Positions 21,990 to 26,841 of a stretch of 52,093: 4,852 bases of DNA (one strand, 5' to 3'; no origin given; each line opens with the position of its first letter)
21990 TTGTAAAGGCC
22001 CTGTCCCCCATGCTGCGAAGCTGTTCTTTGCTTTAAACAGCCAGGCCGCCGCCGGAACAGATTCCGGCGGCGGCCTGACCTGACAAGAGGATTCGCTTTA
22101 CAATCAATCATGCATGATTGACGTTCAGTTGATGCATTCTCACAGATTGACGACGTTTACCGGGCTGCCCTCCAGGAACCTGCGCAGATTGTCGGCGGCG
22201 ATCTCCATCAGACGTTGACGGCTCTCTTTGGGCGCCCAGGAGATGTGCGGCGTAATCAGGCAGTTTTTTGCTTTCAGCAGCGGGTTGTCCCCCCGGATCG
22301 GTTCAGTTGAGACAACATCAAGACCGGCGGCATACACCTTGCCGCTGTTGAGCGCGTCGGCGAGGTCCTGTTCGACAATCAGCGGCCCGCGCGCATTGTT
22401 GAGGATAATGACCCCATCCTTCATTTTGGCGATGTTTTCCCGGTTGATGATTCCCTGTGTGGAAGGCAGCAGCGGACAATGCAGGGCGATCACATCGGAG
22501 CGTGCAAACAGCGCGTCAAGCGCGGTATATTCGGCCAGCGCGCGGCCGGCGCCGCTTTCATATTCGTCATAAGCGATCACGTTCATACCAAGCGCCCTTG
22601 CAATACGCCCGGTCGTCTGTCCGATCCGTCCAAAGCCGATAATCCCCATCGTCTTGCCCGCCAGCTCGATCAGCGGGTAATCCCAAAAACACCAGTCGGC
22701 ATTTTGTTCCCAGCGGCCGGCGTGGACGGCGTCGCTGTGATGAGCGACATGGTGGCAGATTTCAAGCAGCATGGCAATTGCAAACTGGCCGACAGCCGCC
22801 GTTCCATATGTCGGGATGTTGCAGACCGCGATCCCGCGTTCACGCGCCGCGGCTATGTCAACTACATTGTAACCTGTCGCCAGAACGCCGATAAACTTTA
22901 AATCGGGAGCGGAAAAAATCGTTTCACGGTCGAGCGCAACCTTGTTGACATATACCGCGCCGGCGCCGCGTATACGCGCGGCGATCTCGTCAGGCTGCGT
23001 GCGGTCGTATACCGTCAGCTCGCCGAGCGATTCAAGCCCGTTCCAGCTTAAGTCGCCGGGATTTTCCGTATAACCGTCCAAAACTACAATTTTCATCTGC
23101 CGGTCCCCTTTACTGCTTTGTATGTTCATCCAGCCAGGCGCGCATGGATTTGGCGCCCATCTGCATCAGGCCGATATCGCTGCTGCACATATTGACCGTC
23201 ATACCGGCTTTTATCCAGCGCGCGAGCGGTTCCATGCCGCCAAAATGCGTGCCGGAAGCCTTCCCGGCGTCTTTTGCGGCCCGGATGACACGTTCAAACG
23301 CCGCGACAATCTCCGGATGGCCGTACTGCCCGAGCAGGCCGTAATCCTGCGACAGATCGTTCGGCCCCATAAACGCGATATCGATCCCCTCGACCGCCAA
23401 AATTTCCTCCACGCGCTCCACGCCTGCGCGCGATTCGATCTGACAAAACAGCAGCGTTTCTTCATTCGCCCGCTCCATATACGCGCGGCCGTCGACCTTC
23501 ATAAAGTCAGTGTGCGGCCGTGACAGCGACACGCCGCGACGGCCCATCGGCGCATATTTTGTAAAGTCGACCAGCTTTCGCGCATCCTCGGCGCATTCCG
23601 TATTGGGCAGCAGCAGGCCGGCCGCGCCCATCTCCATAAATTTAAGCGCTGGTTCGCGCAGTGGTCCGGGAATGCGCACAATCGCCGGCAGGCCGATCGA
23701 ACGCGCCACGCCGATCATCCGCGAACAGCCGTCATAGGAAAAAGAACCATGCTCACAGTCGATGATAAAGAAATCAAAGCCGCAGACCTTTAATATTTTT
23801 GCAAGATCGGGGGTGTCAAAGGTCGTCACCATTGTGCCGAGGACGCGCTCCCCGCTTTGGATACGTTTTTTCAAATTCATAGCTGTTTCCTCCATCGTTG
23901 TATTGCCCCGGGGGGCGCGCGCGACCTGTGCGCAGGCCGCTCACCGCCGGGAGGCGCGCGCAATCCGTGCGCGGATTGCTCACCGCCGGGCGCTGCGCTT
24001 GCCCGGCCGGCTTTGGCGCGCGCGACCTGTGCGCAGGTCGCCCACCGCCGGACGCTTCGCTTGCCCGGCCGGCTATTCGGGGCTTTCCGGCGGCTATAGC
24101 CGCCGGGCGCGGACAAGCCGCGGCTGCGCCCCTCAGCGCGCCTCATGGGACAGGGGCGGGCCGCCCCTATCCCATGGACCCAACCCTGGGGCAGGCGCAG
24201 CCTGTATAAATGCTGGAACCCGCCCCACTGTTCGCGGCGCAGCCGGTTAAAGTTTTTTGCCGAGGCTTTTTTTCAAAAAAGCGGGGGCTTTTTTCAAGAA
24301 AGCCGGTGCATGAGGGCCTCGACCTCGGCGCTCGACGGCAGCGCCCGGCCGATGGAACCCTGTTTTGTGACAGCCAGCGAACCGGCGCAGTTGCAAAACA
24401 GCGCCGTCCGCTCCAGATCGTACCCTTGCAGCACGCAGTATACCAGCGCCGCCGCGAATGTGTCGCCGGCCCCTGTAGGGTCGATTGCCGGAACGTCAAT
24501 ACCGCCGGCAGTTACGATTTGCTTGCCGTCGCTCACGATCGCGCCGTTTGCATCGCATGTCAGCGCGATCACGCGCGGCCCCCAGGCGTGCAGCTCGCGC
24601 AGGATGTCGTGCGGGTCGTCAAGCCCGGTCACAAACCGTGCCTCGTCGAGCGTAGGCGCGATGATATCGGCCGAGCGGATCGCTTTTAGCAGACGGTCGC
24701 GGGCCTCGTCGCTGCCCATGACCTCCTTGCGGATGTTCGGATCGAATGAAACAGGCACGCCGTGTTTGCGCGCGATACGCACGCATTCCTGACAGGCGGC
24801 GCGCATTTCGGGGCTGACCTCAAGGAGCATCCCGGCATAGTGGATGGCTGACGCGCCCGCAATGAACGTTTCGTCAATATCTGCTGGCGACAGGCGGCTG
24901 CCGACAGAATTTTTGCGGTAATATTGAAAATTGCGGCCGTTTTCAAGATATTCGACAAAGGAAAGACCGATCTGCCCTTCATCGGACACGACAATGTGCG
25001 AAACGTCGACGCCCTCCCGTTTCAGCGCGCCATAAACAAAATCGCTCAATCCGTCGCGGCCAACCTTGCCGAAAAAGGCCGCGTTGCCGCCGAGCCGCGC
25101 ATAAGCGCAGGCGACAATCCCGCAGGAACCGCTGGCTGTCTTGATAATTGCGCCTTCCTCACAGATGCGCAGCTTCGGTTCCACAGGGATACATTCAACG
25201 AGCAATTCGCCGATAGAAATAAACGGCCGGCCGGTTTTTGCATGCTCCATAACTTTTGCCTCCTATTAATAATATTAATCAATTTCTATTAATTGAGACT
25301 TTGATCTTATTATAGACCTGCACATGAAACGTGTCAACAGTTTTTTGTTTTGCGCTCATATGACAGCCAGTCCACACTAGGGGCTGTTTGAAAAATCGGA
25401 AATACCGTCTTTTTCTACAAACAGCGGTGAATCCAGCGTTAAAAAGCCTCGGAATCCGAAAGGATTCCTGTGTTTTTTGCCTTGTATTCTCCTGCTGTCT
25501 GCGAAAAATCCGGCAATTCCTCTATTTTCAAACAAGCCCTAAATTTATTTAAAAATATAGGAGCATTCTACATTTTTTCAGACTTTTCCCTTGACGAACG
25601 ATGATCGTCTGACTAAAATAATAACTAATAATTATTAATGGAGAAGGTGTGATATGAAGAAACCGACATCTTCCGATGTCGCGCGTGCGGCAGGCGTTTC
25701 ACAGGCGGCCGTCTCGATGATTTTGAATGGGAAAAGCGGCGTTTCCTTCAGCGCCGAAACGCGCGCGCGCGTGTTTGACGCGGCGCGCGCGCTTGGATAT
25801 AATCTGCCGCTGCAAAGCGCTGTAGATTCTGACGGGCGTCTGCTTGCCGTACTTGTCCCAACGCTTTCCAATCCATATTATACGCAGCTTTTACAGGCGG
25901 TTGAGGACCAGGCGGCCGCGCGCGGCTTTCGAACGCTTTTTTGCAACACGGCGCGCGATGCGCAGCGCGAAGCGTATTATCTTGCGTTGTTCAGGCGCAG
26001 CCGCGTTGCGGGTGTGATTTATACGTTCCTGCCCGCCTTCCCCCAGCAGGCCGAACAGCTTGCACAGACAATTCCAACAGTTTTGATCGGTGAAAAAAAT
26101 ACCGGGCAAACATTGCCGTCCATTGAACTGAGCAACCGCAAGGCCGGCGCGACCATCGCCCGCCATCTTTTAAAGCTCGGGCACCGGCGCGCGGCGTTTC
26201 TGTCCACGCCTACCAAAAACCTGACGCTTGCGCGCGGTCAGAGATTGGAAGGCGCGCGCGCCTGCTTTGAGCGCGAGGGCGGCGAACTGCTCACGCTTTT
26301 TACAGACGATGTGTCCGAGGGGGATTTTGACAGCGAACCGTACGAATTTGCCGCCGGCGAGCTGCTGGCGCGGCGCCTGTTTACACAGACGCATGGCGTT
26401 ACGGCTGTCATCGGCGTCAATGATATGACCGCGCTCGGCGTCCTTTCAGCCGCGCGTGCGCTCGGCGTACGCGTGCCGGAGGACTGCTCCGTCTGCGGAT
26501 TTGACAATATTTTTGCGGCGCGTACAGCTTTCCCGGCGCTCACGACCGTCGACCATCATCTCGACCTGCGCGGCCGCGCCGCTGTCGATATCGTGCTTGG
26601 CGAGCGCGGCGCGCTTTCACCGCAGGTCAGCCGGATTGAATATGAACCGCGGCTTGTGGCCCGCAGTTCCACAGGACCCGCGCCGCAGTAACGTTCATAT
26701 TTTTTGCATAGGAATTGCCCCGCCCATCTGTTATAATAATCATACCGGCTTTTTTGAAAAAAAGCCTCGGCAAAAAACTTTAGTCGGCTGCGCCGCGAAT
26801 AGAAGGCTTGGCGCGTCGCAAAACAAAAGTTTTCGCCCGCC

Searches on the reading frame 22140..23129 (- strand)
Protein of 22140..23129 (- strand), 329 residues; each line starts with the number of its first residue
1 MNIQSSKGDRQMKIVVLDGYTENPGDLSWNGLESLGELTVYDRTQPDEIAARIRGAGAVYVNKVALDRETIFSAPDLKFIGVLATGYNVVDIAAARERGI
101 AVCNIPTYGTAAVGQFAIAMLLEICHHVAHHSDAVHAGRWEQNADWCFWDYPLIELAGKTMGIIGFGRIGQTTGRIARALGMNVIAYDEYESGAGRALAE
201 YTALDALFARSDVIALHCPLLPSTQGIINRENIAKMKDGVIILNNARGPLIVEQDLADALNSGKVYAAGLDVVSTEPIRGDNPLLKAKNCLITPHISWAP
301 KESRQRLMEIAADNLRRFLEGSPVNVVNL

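Call 38: search_protein_families(library=pfam, proteins=[window:22140-23129:-], max_evalue=0.00001)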
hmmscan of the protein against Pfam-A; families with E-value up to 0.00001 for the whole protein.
window:22140-23129:- (329 aa): 2 families
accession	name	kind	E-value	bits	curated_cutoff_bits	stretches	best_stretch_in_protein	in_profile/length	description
PF02826.25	2-Hacid_dh_C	-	1.7e-56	190.8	25.1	1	118-297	1-178/178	D-isomer specific 2-hydroxyacid dehydrogenase, NAD binding domain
PF00389.36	2-Hacid_dh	-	1e-25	90.4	24.6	1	35-328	20-134/134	D-isomer specific 2-hydroxyacid dehydrogenase, catalytic domain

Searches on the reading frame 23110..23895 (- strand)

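Call 39: search_protein_families(library=pfam, proteins=[window:23110-23895:-], max_evalue=0.00001)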
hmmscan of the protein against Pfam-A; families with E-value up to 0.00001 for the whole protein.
window:23110-23895:- (261 aa): 1 family
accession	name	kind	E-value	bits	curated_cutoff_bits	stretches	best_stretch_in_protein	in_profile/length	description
PF03328.21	HpcH_HpaI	-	1e-33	116.9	25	1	27-235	9-209/221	HpcH/HpaI aldolase/citrate lyase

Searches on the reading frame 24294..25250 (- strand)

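Call 39: search_protein_families(library=pfam, proteins=[window:24294-25250:-], max_evalue=0.00001)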
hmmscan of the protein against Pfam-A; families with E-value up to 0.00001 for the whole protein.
window:24294-25250:- (318 aa): 1 family
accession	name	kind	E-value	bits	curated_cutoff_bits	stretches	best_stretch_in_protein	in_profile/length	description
PF00294.29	PfkB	-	2.5e-46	158.8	25.8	1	12-301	6-297/302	pfkB family carbohydrate kinase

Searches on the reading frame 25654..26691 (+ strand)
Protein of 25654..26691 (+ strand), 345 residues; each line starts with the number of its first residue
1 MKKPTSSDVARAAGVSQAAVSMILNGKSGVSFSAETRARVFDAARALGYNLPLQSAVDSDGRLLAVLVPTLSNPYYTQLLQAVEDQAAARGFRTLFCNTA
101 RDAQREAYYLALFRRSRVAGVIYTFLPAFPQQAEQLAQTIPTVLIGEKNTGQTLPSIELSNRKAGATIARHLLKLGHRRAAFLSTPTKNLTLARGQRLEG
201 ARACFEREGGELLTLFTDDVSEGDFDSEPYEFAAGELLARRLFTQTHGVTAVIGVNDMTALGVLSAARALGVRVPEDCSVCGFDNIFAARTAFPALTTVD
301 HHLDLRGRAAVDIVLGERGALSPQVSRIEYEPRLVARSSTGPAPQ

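Call 39: search_protein_families(library=pfam, proteins=[window:25654-26691:+], max_evalue=0.00001)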
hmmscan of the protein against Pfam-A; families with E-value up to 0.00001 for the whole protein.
window:25654-26691:+ (345 aa): 4 families
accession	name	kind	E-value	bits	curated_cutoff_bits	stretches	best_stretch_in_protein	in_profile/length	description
PF13377.12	Peripla_BP_3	-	7.8e-27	94.8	26.5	1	169-340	1-167/167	Periplasmic binding protein-like domain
PF00532.27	Peripla_BP_1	-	3.7e-23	82.9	22.2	1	64-328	4-273/281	Periplasmic binding proteins and sugar binding domain of LacI family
PF00356.27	LacI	-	3.1e-10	40.1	27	1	7-49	3-43/46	Bacterial regulatory proteins, lacI family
PF13407.12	Peripla_BP_4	-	2e-08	34.6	35.1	1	65-290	2-223/258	Periplasmic binding protein domain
